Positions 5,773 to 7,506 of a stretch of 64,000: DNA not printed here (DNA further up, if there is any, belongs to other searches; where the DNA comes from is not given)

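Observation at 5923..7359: Bacterial homolog of archaeal ADP-dependent sugar kinases with an apparent GXGD-to-GXGA change, next to an ornithine-racemase-like gene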

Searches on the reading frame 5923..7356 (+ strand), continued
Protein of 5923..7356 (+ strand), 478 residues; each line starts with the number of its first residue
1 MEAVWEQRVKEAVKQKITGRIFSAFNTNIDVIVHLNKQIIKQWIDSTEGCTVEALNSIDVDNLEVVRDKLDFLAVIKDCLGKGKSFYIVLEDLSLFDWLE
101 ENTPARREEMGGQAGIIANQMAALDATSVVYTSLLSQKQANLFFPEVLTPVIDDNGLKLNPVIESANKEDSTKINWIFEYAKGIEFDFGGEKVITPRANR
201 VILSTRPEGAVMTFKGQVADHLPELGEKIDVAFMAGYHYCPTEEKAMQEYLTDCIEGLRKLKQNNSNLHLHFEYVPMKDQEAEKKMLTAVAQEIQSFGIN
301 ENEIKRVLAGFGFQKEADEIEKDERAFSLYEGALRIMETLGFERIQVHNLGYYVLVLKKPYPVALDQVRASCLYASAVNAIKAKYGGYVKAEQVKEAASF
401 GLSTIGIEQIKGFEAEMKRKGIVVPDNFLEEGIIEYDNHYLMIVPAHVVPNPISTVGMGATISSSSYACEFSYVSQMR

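Call 13: find_encoding_contigs(protein=P0123, flank=10000, max_places=4)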
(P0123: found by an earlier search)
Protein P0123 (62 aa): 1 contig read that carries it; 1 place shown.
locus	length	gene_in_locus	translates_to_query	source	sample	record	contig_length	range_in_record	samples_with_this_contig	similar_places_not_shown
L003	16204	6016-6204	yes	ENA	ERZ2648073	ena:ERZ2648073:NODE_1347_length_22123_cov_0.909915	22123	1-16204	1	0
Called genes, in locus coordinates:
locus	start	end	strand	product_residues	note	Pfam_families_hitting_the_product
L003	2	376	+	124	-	?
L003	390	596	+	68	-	-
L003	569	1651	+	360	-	PF05193:Peptidase_M16_C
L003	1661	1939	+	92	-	PF01812:5-FTHF_cyc-lig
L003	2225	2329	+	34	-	-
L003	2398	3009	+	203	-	PF01791:DeoC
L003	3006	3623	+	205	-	PF06325:PrmA, PF02475:TRM5-TYW2_MTfase, PF02353:CMAS (weak), PF05175:MTS, PF01209:Ubie_methyltran, PF01135:PCMT, PF13847:Methyltransf_31, PF13649:Methyltransf_25, +8 more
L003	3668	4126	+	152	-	PF01168:Ala_racemase_N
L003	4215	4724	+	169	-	-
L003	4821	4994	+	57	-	-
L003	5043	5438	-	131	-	-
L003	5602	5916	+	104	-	PF04587:ADP_PFK_GK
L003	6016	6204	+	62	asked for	PF04587:ADP_PFK_GK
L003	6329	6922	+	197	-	PF13793:Pribosyltran_N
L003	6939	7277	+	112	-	PF00156:Pribosyltran (weak), PF14572:Pribosyl_synth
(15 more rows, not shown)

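Call 17: find_encoding_contigs(protein=P0017, flank=6000, max_places=3)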
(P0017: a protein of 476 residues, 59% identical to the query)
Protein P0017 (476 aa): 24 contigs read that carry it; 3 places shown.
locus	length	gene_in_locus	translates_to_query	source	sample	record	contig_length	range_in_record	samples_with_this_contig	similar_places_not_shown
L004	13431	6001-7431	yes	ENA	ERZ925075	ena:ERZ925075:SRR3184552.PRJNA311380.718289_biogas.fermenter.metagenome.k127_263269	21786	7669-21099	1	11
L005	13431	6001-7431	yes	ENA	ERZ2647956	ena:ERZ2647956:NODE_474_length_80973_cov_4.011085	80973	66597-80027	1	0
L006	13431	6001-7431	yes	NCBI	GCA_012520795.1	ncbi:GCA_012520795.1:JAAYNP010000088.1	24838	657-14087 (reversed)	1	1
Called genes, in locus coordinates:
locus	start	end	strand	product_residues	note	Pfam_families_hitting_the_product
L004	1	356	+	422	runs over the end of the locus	PF05193:Peptidase_M16_C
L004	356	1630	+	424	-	PF00675:Peptidase_M16, PF05193:Peptidase_M16_C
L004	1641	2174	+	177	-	PF01812:5-FTHF_cyc-lig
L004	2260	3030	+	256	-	PF01791:DeoC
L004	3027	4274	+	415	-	PF00515:TPR_1 (faint), PF07719:TPR_2 (faint), PF13432:TPR_16 (faint), PF14559:TPR_19 (faint)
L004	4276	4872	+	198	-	PF05175:MTS, PF06325:PrmA, PF01135:PCMT (weak), PF13489:Methyltransf_23 (weak), PF01209:Ubie_methyltran, PF13847:Methyltransf_31, PF08242:Methyltransf_12 (weak), PF13649:Methyltransf_25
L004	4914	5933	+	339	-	PF01168:Ala_racemase_N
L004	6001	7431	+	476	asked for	PF04587:ADP_PFK_GK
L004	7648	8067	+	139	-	-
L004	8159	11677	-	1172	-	PF25788:Ig_Rha78A_N, PF08531:Bac_rhamnosid_N, PF05592:Bac_rhamnosid, PF17389:Bac_rhamnosid6H, PF17390:Bac_rhamnosid_C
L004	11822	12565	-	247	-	PF02540:NAD_synthase, PF03054:tRNA_Me_trans (faint)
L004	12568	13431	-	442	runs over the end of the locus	PF03951:Gln-synt_N, PF00120:Gln-synt_C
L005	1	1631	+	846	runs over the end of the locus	PF05193:Peptidase_M16_C, PF00675:Peptidase_M16, PF05193:Peptidase_M16_C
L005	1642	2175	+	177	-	PF01812:5-FTHF_cyc-lig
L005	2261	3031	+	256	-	PF01791:DeoC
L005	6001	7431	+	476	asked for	PF04587:ADP_PFK_GK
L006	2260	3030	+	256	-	PF01791:DeoC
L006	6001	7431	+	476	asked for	PF04587:ADP_PFK_GK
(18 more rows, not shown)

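Call 18: find_encoding_contigs(protein=P0058, flank=6000, max_places=2)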
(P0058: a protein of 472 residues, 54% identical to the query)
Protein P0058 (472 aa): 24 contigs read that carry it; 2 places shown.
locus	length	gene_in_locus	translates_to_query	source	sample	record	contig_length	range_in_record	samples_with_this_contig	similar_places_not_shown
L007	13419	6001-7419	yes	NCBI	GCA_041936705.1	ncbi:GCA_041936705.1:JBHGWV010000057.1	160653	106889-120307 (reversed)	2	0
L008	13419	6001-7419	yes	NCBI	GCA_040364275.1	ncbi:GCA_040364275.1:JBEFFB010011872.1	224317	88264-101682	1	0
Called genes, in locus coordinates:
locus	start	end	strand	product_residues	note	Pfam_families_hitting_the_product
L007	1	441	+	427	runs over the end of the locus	PF00675:Peptidase_M16, PF05193:Peptidase_M16_C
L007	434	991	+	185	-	PF01812:5-FTHF_cyc-lig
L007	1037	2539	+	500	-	PF00370:FGGY_N, PF02782:FGGY_C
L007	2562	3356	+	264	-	PF01791:DeoC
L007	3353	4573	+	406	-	PF13428:TPR_14 (faint), PF07719:TPR_2 (faint)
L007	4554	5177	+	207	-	PF01209:Ubie_methyltran, PF05175:MTS, PF06325:PrmA, PF01135:PCMT, PF13847:Methyltransf_31, PF13649:Methyltransf_25, PF08241:Methyltransf_11, PF08242:Methyltransf_12, +3 more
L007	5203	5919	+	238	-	PF01520:Amidase_3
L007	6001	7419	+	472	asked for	PF04587:ADP_PFK_GK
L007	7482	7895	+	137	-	-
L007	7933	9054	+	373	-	PF00266:Aminotran_5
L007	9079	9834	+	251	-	PF19293:CdaA_N, PF02457:DAC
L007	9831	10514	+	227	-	PF07949:YbbR (faint)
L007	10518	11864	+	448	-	PF02878:PGM_PMM_I, PF02879:PGM_PMM_II, PF02880:PGM_PMM_III, PF00408:PGM_PMM_IV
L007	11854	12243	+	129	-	PF01648:ACPS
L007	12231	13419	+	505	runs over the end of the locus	PF03853:YjeF_N, PF01256:Carb_kinase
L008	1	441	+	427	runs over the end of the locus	PF00675:Peptidase_M16, PF05193:Peptidase_M16_C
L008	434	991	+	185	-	PF01812:5-FTHF_cyc-lig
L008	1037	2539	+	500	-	PF00370:FGGY_N, PF02782:FGGY_C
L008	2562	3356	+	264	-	PF01791:DeoC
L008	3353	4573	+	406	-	PF13428:TPR_14 (faint), PF07719:TPR_2 (faint)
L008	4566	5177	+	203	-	PF01209:Ubie_methyltran, PF05175:MTS, PF01135:PCMT, PF06325:PrmA, PF13847:Methyltransf_31, PF08241:Methyltransf_11, PF08242:Methyltransf_12, PF13649:Methyltransf_25, +3 more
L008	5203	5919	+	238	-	PF01520:Amidase_3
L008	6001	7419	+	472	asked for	PF04587:ADP_PFK_GK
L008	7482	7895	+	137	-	-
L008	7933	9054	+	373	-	PF00266:Aminotran_5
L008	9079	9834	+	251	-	PF19293:CdaA_N, PF02457:DAC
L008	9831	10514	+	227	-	PF07949:YbbR (faint)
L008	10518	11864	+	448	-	PF02878:PGM_PMM_I, PF02879:PGM_PMM_II, PF02880:PGM_PMM_III, PF00408:PGM_PMM_IV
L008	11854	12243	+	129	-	PF01648:ACPS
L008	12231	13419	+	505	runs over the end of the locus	PF03853:YjeF_N, PF01256:Carb_kinase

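Call 19: find_encoding_contigs(protein=P0097, flank=6000, max_places=2)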
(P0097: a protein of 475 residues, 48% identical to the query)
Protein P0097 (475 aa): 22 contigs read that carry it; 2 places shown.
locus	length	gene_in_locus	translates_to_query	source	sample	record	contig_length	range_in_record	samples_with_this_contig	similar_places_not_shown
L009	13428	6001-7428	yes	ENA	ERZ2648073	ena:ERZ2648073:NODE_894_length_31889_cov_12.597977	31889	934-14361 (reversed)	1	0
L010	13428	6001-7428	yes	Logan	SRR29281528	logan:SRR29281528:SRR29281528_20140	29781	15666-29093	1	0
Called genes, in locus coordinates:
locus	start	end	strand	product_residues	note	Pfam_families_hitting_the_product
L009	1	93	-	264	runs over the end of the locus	PF14446:Prok-RING_1, PF01547:SBP_bac_1 (faint)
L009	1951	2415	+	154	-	PF00075:RNase_H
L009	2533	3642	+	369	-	PF02153:PDH_N, PF20463:PDH_C, PF01842:ACT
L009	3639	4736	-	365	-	PF08331:QueG_DUF1730, PF13484:Fer4_16, PF03130:HEAT_PBS (faint), PF13646:HEAT_2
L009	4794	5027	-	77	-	PF01106:NifU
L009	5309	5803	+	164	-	PF13238:AAA_18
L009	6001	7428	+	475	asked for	PF04587:ADP_PFK_GK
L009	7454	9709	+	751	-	PF00270:DEAD, PF04851:ResIII, PF22527:DEXQc_Suv3 (weak), PF00271:Helicase_C, PF08148:DSHCT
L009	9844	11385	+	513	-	-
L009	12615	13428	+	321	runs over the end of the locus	PF00005:ABC_tran, PF02463:SMC_N (weak)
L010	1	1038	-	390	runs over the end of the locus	PF20706:GT4-conflict, PF13439:Glyco_transf_4, PF13579:Glyco_trans_4_4, PF02350:Epimerase_2 (weak), PF00534:Glycos_transf_1, PF13692:Glyco_trans_1_4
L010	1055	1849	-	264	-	PF14446:Prok-RING_1, PF01547:SBP_bac_1 (faint)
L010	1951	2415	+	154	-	PF00075:RNase_H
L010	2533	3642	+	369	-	PF02153:PDH_N, PF20463:PDH_C, PF01842:ACT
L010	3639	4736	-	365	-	PF08331:QueG_DUF1730, PF13484:Fer4_16, PF03130:HEAT_PBS (faint), PF13646:HEAT_2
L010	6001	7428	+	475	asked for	PF04587:ADP_PFK_GK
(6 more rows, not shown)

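Call 21: search_solved_structures(query=window:5923-7356:+, max_evalue=1e-40, show_alignments=5)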
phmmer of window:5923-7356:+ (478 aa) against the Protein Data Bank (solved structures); distinct sequences matched with E-value up to 1e-40: 6.
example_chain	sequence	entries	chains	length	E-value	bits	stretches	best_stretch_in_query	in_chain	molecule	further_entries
6c8z_A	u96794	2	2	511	4.2e-76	259.7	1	5-469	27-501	ADP-dependent phosphofructokinase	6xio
5kkg_A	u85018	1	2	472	3.9e-61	210.4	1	20-475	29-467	ancMT E72A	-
5k27_A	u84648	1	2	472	4.4e-61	210.2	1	20-475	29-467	ancMT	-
5od2_A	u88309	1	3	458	3.8e-55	190.6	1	18-474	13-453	Bifunctional ADP-specific glucokinase/phosphofructokinase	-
1u2x_A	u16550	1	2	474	1.2e-52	182.3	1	21-471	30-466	ADP-specific phosphofructokinase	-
3drw_A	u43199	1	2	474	1.6e-51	178.7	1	21-471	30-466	ADP-specific phosphofructokinase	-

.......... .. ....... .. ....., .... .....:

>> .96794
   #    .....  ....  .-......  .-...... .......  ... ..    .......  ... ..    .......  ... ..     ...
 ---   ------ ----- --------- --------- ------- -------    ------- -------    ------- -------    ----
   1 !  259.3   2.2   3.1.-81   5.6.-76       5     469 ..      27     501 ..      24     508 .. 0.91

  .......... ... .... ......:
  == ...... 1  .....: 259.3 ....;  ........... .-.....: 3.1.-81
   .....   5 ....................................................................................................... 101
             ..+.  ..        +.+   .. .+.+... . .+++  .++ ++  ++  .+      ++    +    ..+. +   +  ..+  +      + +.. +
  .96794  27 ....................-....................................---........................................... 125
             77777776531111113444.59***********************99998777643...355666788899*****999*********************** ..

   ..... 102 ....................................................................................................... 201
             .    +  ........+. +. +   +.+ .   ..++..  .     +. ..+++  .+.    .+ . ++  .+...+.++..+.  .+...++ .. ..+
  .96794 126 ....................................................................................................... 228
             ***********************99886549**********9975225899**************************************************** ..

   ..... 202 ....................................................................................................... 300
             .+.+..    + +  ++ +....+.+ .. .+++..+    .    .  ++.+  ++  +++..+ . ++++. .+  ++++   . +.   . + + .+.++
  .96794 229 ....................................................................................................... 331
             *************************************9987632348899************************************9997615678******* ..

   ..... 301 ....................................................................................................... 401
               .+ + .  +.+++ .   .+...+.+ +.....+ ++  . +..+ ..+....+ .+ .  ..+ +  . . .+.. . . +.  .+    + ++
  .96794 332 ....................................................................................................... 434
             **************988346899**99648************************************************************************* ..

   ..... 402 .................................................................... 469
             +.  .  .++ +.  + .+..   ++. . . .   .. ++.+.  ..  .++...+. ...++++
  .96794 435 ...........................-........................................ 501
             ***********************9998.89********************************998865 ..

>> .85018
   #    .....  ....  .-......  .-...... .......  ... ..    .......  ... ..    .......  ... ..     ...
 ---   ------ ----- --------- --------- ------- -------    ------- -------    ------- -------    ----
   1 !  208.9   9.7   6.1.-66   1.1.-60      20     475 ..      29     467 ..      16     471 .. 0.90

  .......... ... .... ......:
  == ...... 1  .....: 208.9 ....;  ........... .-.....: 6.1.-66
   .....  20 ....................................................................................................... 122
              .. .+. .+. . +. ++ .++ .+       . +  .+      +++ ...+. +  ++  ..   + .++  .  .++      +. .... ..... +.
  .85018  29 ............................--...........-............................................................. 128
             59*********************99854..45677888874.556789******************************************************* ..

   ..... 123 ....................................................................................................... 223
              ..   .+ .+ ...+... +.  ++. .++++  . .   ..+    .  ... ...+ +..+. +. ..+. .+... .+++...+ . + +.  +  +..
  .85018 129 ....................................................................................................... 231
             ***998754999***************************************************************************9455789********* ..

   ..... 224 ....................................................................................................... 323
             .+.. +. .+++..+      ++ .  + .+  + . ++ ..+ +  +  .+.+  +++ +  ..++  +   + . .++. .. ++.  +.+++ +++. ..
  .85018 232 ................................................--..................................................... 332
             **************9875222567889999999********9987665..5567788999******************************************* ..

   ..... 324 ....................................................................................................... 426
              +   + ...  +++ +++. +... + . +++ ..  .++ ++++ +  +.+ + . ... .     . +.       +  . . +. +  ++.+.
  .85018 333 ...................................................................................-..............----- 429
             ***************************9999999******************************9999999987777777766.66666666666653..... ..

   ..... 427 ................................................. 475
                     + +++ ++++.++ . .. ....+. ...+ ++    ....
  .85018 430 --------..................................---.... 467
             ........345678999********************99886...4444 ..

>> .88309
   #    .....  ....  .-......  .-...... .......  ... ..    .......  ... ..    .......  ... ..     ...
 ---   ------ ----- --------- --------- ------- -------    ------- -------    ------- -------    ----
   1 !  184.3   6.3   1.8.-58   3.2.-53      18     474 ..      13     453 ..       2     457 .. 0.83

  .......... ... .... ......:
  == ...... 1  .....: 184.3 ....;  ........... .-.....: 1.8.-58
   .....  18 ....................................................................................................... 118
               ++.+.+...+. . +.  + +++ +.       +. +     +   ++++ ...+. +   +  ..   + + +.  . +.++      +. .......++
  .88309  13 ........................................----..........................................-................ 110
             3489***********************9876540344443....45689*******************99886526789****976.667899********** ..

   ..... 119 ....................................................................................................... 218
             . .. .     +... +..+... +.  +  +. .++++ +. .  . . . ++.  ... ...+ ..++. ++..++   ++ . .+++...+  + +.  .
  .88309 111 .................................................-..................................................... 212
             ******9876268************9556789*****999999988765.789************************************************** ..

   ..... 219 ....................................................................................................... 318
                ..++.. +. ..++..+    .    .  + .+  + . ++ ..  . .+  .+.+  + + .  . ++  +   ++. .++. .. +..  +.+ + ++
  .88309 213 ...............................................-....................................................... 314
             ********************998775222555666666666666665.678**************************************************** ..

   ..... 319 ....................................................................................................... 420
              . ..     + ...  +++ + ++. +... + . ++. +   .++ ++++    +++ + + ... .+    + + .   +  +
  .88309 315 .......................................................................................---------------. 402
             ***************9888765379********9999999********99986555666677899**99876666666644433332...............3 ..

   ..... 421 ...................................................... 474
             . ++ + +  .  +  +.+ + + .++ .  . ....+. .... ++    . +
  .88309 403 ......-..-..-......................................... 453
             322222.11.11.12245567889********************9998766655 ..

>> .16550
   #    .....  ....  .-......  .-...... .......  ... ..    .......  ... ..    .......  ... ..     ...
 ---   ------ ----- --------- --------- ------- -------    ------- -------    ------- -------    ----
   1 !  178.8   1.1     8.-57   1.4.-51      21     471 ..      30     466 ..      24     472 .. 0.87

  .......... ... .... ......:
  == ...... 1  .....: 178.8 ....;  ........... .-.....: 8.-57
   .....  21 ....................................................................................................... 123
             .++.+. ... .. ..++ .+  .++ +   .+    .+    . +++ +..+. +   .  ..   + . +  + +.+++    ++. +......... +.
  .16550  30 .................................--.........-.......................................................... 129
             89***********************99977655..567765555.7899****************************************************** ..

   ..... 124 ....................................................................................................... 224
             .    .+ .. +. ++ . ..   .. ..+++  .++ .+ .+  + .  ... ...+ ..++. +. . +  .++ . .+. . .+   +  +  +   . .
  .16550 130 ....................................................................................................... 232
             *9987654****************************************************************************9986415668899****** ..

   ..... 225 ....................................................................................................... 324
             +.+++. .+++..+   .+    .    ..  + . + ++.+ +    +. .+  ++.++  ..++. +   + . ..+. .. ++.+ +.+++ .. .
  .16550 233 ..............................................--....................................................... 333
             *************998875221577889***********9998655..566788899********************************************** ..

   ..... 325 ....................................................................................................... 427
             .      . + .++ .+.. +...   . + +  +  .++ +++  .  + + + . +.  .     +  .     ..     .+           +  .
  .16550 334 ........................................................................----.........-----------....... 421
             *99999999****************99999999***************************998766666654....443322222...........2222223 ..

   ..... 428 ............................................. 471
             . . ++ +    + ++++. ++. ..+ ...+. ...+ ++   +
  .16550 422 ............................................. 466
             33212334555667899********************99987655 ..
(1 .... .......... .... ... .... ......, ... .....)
